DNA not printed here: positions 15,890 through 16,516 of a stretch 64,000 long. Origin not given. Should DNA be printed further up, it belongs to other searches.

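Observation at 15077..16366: mms6-mmsF-like gene pair in an otherwise housekeeping neighbourhood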

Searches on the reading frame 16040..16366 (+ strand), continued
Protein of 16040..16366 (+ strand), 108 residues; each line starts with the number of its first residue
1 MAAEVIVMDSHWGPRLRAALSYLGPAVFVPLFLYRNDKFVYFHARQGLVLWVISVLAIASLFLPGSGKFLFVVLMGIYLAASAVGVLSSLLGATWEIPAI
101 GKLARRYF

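Call 53: search_protein_families(library=ncbifam, proteins=[L078:10001-10945:+, L078:5069-5998:+, L078:6010-7938:+, L078:7973-8779:+, L078:8779-9705:+, L078:15267-17453:+, L078:19125-20153:+, L078:10962-11612:+, L078:11688-12167:+, L078:13594-14874:+], max_evalue=0.00001)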
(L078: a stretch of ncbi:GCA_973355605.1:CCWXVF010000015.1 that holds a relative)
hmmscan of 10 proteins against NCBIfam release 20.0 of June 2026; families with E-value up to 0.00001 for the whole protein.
L078:10001-10945:+ (314 aa): 10 families
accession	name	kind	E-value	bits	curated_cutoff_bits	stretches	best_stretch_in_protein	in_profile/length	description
NF033616.1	CDF_MamB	equivalog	1.6e-138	461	350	1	7-289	1-283/284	magnetosome biogenesis CDF transporter MamB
NF040994.1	MamV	equivalog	9.5e-72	241.8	500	1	5-291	4-289/319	CDF transporter MamV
NF033615.1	CDF_MamM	equivalog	2.4e-71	240.3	350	1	5-289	2-288/290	magnetosome biogenesis CDF transporter MamM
TIGR01297.1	CDF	superfamily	9.6e-69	231.8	82.35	1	14-290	4-283/285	cation diffusion facilitator family transporter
NF052621.1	MngEfTpMntE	equivalog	5.9e-38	130.9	500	1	14-281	5-274/293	manganese efflux transporter MntE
NF050169.1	CatEfflxFieF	equivalog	9.5e-34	116.9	420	1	29-279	22-272/282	cation efflux pump FieF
NF007064.0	PRK09509.1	equivalog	5.6e-29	101.1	447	1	34-296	32-293/300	CDF family cation-efflux transporter FieF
NF002923.0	PRK03557.1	equivalog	9.6e-21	74.3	408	1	12-253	18-259/313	CDF family zinc transporter ZitB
NF052602.1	Zn_efflux_Cdf31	equivalog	1.8e-20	73.5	460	1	13-279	8-280/299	CDF family zinc efflux transporter Cdf31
NF033827.1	CDF_efflux_DmeF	equivalog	3.1e-06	26.8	250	1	14-109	17-113/309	CDF family Co(II)/Ni(II) efflux transporter DmeF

L078:5069-5998:+ (309 aa): 10 families
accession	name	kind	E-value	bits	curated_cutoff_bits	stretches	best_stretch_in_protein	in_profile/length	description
NF033615.1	CDF_MamM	equivalog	2.2e-132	440.6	350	1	3-290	1-288/290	magnetosome biogenesis CDF transporter MamM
NF033616.1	CDF_MamB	equivalog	1.5e-63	215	350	1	6-289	1-282/284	magnetosome biogenesis CDF transporter MamB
TIGR01297.1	CDF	superfamily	1.2e-57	195.3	82.35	1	14-290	5-282/285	cation diffusion facilitator family transporter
NF040994.1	MamV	equivalog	2.9e-46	158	500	1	1-290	1-287/319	CDF transporter MamV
NF050169.1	CatEfflxFieF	equivalog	2.2e-34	119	420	1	20-281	14-273/282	cation efflux pump FieF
NF052602.1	Zn_efflux_Cdf31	equivalog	5.1e-33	114.7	460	1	15-276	11-276/299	CDF family zinc efflux transporter Cdf31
NF052621.1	MngEfTpMntE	equivalog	2.8e-29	102.4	500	1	13-281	5-273/293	manganese efflux transporter MntE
NF007064.0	PRK09509.1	equivalog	9.8e-27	93.7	447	1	18-281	17-278/300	CDF family cation-efflux transporter FieF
NF002923.0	PRK03557.1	equivalog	3.5e-11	42.9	408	1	23-261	30-266/313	CDF family zinc transporter ZitB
NF033827.1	CDF_efflux_DmeF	equivalog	1.3e-06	28.1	250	0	154-245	183-272/309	CDF family Co(II)/Ni(II) efflux transporter DmeF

L078:6010-7938:+ (642 aa): 10 families
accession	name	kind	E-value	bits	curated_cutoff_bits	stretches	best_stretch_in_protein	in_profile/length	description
NF040961.1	MamO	equivalog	1.7e-173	578.4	800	2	332-639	334-648/648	magnetosome protein MamO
TIGR02037.1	degP_htrA_DO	subfamily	1e-21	77.4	416.2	1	113-286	54-224/434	Do family serine endopeptidase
NF040960.1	MamE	equivalog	1.1e-16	60.6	800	1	114-291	117-295/659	magnetosome formation protease MamE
NF008189.1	PRK10942.1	equivalog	2.8e-15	55.7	720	1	119-292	113-284/477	serine endoprotease DegP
NF007526.1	PRK10139.1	equivalog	2.9e-14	52.6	756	1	116-283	88-253/456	serine endoprotease DegQ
NF047968.1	SerProtHtrA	equivalog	6.5e-14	52.1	470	1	81-281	55-248/357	serine protease HtrA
NF008147.1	PRK10898.1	equivalog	4.5e-13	49.1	408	1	102-263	56-216/352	outer membrane-stress sensor serine endopeptidase DegS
TIGR02038.1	protease_degS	equivalog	4.4e-12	45.8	422.95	1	114-268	73-221/351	outer membrane-stress sensor serine endopeptidase DegS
NF041521.1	HhoA_HhoB_HtrA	equivalog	1.7e-10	40.7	450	1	110-280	51-214/335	HhoA/HhoB/HtrA family serine endopeptidase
NF050055.1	SerProtHtrAMycob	equivalog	6.8e-09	35.1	800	1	93-263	204-378/502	serine protease HtrA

L078:7973-8779:+ (268 aa): 8 families
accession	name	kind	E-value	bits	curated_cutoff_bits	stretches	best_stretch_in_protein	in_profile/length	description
NF040959.1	MamA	equivalog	2.6e-36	125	200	1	11-211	3-203/204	magnetosome protein MamA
TIGR02917.1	PEP_TPR_lipo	equivalog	1.2e-11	43.3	312.2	1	59-215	513-669/899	XrtA/PEP-CTERM system TPR-repeat protein PrsT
TIGR02521.1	type_IV_pilW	equivalog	7.3e-11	42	154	0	151-213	35-97/234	type IV pilus biogenesis/stability protein PilW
TIGR00540.1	TPR_hemY_coli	hypoth_equivalog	2.5e-10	39.7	142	1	91-204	273-382/385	heme biosynthesis-associated TPR protein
NF052415.1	T3SS_chap_SctY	equivalog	3.4e-08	34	70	0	144-239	3-97/106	type III secretion apparatus assembly chaperone SctY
NF052400.1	M48_BAM_BepA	equivalog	5.8e-07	28.6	570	1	87-236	315-460/483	beta-barrel assembly-enhancing protease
NF008757.0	PRK11788.1-5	equivalog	1.3e-06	27.9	363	0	164-223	52-111/388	lipopolysaccharide assembly protein LapB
TIGR02552.1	LcrH_SycD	equivalog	1.8e-06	27.7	104.8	0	45-116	52-123/136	SycD/LcrH family type III secretion system chaperone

L078:8779-9705:+ (308 aa): 1 family
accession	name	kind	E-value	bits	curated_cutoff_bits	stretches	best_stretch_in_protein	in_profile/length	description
NF040966.1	MamQ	equivalog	3.2e-78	262.2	250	1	50-265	1-218/221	magnetosome protein MamQ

L078:15267-17453:+ (728 aa): 18 families
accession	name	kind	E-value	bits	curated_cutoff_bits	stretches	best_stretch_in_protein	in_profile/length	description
NF040960.1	MamE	equivalog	2.6e-154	515.4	800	1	131-722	46-657/659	magnetosome formation protease MamE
TIGR02037.1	degP_htrA_DO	subfamily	1.1e-100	337.6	416.2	2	154-375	2-231/434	Do family serine endopeptidase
NF041521.1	HhoA_HhoB_HtrA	equivalog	1.4e-66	225.1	450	3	163-373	11-225/335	HhoA/HhoB/HtrA family serine endopeptidase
NF047968.1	SerProtHtrA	equivalog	5.7e-64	216.7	470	2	154-374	54-259/357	serine protease HtrA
TIGR02038.1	protease_degS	equivalog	1.6e-56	192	422.95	2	127-373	17-248/351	outer membrane-stress sensor serine endopeptidase DegS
NF007526.1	PRK10139.1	equivalog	3.4e-55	187.5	756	2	140-373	28-261/456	serine endoprotease DegQ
NF008189.1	PRK10942.1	equivalog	1.1e-53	182.4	720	2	199-375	112-285/477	serine endoprotease DegP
NF050055.1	SerProtHtrAMycob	equivalog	3e-48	165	800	2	198-373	225-408/502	serine protease HtrA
NF008147.1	PRK10898.1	equivalog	2.9e-44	151.7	408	2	133-372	24-248/352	outer membrane-stress sensor serine endopeptidase DegS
NF040961.1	MamO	equivalog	2.4e-33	115.4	800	1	150-487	70-366/648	magnetosome protein MamO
NF053637.1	SerProtHtrAspr2045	equivalog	1.1e-31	110.2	650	1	193-369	98-280/394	serine protease HtrA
NF033740.0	MarP_fam_protase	equivalog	2.4e-19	69.6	250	1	196-379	207-385/390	MarP family serine protease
NF041199.1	trx7_PDZ_seleno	equivalog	3e-16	59.3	300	1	659-727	201-270/390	Trx7/PDZ domain-containing (seleno)protein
NF040996.1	MamX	equivalog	6.4e-16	58.6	400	1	392-498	31-116/264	magnetosome protein MamX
NF040965.1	MamP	equivalog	3.4e-13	49.9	300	1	620-722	95-195/290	magnetosome magnetite formation protein MamP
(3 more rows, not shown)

L078:19125-20153:+ (342 aa): 5 families
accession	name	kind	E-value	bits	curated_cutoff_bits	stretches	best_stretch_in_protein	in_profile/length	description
NF040964.1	MamK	subfamily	1.1e-148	494.7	400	1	8-340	1-334/335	MamK family actin-like protein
NF053558.1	BeeR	equivalog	3.8e-60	203.7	530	1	8-334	1-346/349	BeeR family actin-like protein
NF010539.0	PRK13927.1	subfamily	7.1e-20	71.2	293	1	10-321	9-322/339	rod shape-determining protein MreB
TIGR00904.1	mreB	subfamily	7.3e-14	51.6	365.75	1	10-320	5-321/334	MreB/Mrl family cell shape determining protein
NF053533.1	salactin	equivalog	3.6e-08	32.9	400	1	153-327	153-334/335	actin-like salactin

L078:10962-11612:+ (216 aa): 2 families
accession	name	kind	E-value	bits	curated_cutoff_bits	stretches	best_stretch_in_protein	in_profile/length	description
NF040991.1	MamS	equivalog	7.3e-46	156.6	200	1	9-213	1-183/186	magnetosome protein MamS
NF040996.1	MamX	equivalog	1.6e-17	63.9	400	1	65-211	113-254/264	magnetosome protein MamX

L078:11688-12167:+ (159 aa): 2 families
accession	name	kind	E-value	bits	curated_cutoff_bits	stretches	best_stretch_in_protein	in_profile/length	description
NF040992.1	MamT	equivalog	1.1e-49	168.8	200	1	9-153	3-153/153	magnetosome protein MamT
NF040965.1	MamP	equivalog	1.4e-08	34.7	300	0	71-95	223-247/290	magnetosome magnetite formation protein MamP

L078:13594-14874:+ (426 aa): 8 families
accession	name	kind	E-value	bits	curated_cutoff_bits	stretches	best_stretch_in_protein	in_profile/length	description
NF040986.1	MamH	equivalog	1.8e-186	620.3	300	1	7-409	4-406/419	magnetosome biogenesis transporter MamH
NF040998.1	MamZ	equivalog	1e-130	437.1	650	1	8-408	10-412/633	magnetosome biogenesis transporter MamZ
TIGR00880.1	2_A_01_02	superfamily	1.7e-12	47.7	131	2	267-407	1-139/141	multidrug resistance protein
NF012195.0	tet_MFS_H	exception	2.6e-09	36.7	840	1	252-400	28-173/392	tetracycline efflux MFS transporter Tet(H)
NF012207.0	tet_MFS_H_J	exception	1.3e-08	34.3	700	1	253-406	29-179/392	Tet(H)/Tet(J) family tetracycline efflux MFS transporter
NF012194.0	tet_MFS_J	exception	2.8e-08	33.1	870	1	254-407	30-180/398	tetracycline efflux MFS transporter Tet(J)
NF053757.1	BclibactTpBcbE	equivalog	1.1e-07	31.1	600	0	25-142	20-128/394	bacillibactin exporter BcbE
NF012177.1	tet_MFS_42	exception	3e-07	30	850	1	13-275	3-248/411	tetracycline efflux MFS transporter Tet(42)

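Call 59: find_encoding_contigs(protein=P0116, flank=6000, max_places=4)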
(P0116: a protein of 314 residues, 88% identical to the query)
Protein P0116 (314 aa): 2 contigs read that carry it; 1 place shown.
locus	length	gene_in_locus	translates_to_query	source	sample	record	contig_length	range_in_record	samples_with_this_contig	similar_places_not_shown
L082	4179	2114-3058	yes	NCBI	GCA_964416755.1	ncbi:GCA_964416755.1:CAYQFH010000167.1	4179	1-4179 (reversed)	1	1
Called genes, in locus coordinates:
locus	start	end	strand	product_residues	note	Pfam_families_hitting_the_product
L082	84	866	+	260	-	PF23914:TPR_CcmH_CycH (faint), PF00515:TPR_1 (faint), PF13429:TPR_15 (weak), PF13432:TPR_16 (weak), PF12895:ANAPC3 (weak), PF14559:TPR_19, PF13424:TPR_12 (weak), PF14559:TPR_19 (weak), +10 more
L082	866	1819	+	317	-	PF04011:LemA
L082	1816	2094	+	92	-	-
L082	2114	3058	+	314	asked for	PF01545:Cation_efflux, PF16916:ZT_dimer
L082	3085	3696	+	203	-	PF26390:MamS_MamX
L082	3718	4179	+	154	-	?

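Call 60: find_encoding_contigs(protein=P0122, flank=6000, max_places=4)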
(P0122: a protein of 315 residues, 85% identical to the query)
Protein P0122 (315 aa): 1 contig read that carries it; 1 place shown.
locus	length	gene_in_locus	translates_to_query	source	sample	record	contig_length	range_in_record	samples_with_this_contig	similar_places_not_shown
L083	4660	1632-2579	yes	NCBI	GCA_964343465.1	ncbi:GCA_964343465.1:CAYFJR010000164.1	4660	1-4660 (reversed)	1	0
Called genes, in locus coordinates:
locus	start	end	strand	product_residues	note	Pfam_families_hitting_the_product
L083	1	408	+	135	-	?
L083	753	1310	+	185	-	PF04011:LemA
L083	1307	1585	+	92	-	-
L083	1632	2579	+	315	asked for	PF01545:Cation_efflux, PF16916:ZT_dimer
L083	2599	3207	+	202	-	PF26390:MamS_MamX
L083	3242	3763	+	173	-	PF18509:MCR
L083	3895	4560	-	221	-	-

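Call 76: find_encoding_contigs(protein=P0022, flank=8000, max_places=3)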
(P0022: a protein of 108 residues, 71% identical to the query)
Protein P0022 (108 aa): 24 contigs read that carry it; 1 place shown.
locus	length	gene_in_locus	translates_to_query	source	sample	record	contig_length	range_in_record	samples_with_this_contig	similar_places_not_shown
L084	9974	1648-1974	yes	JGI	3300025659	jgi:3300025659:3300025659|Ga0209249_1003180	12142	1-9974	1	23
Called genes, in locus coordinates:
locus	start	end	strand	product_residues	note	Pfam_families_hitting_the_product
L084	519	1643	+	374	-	-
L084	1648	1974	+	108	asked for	PF09685:MamF_MmsF (weak)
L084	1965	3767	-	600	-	PF00270:DEAD, PF00271:Helicase_C, PF16124:RecQ_Zn_bind, PF09382:RQC, PF00570:HRDC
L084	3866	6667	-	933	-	PF08376:NIT, PF00672:HAMP (faint), PF18947:HAMP_2 (faint), PF18575:HAMP_N3 (faint), PF00015:MCPsignal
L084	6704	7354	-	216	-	PF00581:Rhodanese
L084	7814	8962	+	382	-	-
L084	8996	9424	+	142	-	PF00072:Response_reg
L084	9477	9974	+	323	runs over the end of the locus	PF00990:GGDEF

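Call 87: predict_structure(alignment_id=A1)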
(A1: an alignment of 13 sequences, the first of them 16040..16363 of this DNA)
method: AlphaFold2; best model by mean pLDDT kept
length: 108 residues; sequences in the alignment: 13
mean_pLDDT: 80.0   pTM: 0.65
mean pLDDT of the five models: 80.0, 79.8, 78.9, 76.9, 68.2
residues with pLDDT >= 90: 38; 70-90: 43; 50-70: 17; < 50: 10
segments of 3 or more residues with pLDDT < 50: 95-100
pLDDT, mean of each block of 10 residues (from residue 1): 54 82 87 86 90 95 92 95 88 54 51
secondary structure, 60 per line:
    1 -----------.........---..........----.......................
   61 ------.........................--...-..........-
elements in order: H12-20 H24-33 H38-60 H67-91 H98-107
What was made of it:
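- On MamF/MmsF: AF2 mean pLDDT 80, helices 12-33, 38-60 and 67-91 (call 87).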
